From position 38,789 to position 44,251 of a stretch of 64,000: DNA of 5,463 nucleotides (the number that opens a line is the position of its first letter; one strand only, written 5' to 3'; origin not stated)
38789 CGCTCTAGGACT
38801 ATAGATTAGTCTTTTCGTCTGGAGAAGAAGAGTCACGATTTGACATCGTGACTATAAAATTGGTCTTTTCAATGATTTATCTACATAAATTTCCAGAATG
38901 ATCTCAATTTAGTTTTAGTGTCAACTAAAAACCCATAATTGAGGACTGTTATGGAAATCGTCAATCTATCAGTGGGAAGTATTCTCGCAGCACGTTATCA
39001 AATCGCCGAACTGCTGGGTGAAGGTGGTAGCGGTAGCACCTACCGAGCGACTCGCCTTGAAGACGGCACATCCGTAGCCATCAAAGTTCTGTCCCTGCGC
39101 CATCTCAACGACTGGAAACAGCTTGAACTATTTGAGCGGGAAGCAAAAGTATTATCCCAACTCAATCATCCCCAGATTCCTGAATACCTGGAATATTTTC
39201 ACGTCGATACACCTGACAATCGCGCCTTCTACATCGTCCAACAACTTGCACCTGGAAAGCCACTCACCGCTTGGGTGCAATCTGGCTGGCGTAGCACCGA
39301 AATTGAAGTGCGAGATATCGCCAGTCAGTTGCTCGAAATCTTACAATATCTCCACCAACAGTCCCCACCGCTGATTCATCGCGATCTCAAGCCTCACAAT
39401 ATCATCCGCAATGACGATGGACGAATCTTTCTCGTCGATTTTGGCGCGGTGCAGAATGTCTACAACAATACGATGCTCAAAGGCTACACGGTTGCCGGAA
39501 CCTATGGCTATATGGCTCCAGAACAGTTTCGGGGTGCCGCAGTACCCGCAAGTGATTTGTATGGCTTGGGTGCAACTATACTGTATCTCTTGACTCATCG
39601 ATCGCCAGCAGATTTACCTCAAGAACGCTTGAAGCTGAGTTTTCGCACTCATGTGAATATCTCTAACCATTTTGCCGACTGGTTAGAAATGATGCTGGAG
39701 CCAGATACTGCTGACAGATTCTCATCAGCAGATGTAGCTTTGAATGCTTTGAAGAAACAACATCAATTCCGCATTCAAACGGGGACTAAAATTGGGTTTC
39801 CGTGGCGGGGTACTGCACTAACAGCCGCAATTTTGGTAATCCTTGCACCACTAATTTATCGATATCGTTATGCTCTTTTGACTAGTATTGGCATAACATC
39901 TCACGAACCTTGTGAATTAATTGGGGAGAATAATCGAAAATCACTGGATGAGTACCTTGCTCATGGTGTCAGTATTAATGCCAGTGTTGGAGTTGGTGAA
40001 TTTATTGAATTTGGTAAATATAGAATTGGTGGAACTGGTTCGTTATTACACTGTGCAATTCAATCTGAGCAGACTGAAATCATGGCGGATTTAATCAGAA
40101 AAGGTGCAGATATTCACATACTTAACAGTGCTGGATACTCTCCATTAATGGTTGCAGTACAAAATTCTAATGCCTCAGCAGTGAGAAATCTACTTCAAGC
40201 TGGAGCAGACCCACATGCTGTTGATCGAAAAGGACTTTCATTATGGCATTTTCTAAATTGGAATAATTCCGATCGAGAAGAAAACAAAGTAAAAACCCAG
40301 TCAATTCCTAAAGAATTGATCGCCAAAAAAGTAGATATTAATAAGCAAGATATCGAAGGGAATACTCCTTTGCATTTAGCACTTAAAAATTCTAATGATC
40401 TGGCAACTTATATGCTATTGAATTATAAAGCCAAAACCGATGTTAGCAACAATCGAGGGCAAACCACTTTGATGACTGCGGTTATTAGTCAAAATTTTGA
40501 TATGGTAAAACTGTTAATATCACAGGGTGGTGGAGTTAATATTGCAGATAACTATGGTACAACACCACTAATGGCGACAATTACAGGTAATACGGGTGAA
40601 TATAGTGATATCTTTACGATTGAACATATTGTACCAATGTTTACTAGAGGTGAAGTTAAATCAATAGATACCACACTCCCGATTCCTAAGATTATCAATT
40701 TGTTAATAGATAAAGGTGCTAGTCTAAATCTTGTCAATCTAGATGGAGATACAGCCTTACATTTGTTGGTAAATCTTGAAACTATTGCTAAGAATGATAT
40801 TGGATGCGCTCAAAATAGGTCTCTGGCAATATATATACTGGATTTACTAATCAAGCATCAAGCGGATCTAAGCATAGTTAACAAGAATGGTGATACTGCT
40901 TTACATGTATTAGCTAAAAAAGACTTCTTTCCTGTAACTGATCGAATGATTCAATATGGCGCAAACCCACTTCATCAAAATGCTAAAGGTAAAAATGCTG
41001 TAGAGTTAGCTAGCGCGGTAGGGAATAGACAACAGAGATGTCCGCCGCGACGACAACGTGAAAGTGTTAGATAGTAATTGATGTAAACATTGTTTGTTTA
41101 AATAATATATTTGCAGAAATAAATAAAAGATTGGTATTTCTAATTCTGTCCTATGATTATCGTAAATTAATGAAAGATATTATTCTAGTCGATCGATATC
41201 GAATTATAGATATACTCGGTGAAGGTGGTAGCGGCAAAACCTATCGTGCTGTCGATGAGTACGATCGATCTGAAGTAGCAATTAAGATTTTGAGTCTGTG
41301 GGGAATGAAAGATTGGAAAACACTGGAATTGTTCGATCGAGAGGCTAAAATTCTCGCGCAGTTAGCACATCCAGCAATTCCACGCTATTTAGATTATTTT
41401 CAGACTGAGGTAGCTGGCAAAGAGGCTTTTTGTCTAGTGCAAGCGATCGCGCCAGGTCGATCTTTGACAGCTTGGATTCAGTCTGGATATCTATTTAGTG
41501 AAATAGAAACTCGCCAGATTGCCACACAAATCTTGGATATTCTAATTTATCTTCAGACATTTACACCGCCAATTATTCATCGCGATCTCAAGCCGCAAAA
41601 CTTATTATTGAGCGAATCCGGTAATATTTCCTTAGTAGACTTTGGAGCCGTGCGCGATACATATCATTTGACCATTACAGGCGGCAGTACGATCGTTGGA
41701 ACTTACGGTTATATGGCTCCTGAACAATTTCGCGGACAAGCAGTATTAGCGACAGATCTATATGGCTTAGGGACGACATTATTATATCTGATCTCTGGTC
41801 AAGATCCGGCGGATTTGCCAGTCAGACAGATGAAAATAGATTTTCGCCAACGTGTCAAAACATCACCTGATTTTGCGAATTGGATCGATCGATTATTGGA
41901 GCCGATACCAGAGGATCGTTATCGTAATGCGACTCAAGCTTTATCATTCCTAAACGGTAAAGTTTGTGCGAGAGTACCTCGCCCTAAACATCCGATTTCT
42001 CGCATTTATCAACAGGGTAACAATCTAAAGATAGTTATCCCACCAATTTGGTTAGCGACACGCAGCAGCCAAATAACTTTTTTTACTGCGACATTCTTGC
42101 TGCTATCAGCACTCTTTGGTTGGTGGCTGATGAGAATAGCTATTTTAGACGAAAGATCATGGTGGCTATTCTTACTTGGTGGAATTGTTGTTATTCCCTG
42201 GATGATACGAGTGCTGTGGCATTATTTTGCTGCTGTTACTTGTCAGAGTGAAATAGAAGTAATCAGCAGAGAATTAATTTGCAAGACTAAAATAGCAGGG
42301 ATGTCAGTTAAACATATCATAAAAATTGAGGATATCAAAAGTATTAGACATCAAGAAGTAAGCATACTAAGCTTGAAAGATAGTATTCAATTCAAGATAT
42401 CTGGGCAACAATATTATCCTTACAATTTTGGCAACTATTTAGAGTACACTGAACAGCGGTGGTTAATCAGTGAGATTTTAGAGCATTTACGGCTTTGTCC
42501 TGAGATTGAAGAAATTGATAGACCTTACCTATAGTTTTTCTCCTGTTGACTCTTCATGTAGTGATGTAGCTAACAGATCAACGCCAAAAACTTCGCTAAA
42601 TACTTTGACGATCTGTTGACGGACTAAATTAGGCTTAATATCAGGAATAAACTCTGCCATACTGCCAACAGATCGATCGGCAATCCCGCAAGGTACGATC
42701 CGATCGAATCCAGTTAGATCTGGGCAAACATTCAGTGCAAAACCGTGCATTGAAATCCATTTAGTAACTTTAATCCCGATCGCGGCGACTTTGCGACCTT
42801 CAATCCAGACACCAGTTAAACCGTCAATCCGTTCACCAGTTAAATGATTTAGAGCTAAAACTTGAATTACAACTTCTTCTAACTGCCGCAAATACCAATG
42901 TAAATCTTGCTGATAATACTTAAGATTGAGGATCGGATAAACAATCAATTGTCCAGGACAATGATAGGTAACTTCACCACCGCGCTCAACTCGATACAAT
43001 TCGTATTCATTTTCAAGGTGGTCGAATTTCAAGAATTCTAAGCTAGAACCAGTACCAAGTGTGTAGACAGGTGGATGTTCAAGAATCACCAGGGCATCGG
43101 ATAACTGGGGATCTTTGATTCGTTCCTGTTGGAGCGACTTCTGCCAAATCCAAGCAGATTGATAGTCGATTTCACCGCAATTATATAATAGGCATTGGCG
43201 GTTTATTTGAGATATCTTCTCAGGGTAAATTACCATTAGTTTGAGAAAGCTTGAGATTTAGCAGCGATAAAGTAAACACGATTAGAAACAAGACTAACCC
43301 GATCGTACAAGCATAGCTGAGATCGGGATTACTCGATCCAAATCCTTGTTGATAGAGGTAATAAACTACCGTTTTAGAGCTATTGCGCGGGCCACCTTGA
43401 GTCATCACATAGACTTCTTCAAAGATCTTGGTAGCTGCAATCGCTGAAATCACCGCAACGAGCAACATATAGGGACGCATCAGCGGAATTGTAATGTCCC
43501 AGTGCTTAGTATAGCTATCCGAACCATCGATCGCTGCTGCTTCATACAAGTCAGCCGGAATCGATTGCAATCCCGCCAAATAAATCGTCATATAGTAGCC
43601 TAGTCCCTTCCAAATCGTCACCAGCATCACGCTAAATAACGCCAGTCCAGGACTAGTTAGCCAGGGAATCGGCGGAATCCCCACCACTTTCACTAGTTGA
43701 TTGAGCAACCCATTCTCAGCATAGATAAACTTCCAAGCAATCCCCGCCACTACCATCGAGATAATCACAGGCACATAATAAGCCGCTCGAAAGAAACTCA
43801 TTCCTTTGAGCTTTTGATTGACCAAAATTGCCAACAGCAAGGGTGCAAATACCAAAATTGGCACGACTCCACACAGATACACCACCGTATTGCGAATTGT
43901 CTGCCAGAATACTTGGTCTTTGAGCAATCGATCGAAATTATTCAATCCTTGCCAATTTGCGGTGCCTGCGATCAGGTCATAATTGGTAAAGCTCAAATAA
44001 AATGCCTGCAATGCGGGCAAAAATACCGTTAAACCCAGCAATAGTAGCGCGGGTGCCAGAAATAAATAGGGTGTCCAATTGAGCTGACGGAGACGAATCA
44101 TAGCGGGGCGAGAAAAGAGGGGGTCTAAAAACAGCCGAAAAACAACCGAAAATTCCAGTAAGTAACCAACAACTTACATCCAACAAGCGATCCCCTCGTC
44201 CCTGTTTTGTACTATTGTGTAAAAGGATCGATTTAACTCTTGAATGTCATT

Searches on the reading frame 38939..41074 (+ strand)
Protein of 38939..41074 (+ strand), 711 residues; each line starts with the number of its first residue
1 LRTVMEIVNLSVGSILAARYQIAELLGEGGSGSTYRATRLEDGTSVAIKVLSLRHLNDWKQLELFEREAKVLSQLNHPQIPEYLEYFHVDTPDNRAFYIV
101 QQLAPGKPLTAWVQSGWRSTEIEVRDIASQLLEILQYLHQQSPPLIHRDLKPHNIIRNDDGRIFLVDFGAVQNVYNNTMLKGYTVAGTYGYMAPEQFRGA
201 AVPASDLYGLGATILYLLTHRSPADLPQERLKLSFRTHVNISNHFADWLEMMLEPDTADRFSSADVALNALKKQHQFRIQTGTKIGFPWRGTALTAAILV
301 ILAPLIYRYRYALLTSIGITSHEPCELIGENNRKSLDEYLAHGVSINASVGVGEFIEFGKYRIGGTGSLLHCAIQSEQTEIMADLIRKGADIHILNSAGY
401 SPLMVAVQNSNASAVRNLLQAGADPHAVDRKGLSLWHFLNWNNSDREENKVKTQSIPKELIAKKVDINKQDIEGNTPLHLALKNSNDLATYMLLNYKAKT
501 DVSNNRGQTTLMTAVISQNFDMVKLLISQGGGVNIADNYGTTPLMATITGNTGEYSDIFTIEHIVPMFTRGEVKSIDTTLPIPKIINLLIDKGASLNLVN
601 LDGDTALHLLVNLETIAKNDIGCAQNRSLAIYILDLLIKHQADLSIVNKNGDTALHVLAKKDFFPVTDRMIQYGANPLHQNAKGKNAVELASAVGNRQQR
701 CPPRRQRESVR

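Call 102: search_protein_families(library=pfam, proteins=[window:38939-41074:+], max_evalue=0.0001)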
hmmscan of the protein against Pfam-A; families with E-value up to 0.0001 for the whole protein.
window:38939-41074:+ (711 aa): 8 families
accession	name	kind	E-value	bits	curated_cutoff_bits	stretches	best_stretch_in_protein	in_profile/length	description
PF00069.31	Pkinase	-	8.7e-41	140.5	31.7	1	20-265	1-256/263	Protein kinase domain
PF12796.13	Ank_2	-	4.4e-33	114.1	27.3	3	458-535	14-88/90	Ankyrin repeats (3 copies)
PF13637.12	Ank_4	-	7.9e-27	93.2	22.7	1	459-486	15-42/50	Ankyrin repeats (many copies)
PF00023.36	Ank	-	8e-26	89.1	21.1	1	399-430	2-33/33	Ankyrin repeat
PF13857.12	Ank_5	-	5e-25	87.7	27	2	385-434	1-51/56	Ankyrin repeats (many copies)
PF13606.12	Ank_3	-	5.9e-21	72.5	22.3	0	399-426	2-29/30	Ankyrin repeat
PF07714.23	PK_Tyr_Ser-Thr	-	3.1e-18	66.5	23.1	1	22-219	3-199/258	Protein tyrosine and serine/threonine kinase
PF03109.22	ABC1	-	8.8e-05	22.2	22.9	0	98-178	144-221/244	ABC1 atypical kinase-like domain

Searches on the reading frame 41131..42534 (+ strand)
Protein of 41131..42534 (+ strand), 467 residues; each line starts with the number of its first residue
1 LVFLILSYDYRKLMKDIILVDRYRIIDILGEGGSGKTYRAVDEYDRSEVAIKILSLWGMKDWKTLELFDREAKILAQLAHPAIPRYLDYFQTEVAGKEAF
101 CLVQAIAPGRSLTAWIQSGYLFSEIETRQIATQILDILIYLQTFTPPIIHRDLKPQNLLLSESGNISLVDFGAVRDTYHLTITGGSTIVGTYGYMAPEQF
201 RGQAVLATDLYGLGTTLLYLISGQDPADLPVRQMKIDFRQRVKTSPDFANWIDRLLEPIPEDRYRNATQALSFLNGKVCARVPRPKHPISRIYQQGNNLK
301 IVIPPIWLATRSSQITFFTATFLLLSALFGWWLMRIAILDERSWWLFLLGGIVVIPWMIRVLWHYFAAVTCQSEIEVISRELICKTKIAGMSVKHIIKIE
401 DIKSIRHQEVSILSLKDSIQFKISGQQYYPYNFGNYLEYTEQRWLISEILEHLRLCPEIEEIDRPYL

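Call 102: search_protein_families(library=pfam, proteins=[window:41131-42534:+], max_evalue=0.0001)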
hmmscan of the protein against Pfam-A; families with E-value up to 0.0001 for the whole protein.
window:41131-42534:+ (467 aa): 2 families
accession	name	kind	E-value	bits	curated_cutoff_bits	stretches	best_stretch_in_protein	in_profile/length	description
PF00069.31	Pkinase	-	2.4e-39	135.8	31.7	1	23-269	1-256/263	Protein kinase domain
PF07714.23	PK_Tyr_Ser-Thr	-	2.6e-17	63.4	23.1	1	26-228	4-206/258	Protein tyrosine and serine/threonine kinase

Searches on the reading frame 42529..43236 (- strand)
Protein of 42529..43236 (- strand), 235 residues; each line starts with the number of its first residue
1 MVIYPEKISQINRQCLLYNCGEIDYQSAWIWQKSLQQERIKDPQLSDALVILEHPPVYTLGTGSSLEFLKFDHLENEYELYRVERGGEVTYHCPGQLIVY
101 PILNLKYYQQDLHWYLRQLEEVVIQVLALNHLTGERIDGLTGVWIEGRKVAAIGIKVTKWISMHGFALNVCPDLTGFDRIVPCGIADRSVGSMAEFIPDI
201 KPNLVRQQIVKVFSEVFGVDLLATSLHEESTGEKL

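Call 102: search_protein_families(library=pfam, proteins=[window:42529-43236:-], max_evalue=0.0001)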
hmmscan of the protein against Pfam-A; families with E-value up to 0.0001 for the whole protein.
window:42529-43236:- (235 aa): 1 family
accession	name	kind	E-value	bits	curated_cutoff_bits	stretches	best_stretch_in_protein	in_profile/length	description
PF21948.1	LplA-B_cat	-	1.4e-43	149.6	27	1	24-213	1-199/200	Lipoyl protein ligase A/B catalytic domain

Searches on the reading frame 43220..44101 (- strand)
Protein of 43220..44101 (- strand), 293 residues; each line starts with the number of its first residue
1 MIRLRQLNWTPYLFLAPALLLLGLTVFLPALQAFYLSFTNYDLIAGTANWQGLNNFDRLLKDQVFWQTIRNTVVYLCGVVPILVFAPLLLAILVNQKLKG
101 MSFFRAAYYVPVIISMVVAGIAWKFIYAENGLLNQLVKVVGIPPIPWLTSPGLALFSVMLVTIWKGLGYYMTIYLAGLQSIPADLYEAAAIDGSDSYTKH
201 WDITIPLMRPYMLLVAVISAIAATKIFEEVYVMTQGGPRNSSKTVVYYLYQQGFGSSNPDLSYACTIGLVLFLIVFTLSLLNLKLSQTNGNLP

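Call 102: search_protein_families(library=pfam, proteins=[window:43220-44101:-], max_evalue=0.0001)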
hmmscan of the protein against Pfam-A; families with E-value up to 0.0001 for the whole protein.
window:43220-44101:- (293 aa): 1 family
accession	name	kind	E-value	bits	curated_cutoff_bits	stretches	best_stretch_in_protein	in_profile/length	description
PF00528.27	BPD_transp_1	-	5.2e-12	46.3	26.4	1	71-280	21-171/184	Binding-protein-dependent transport system inner membrane component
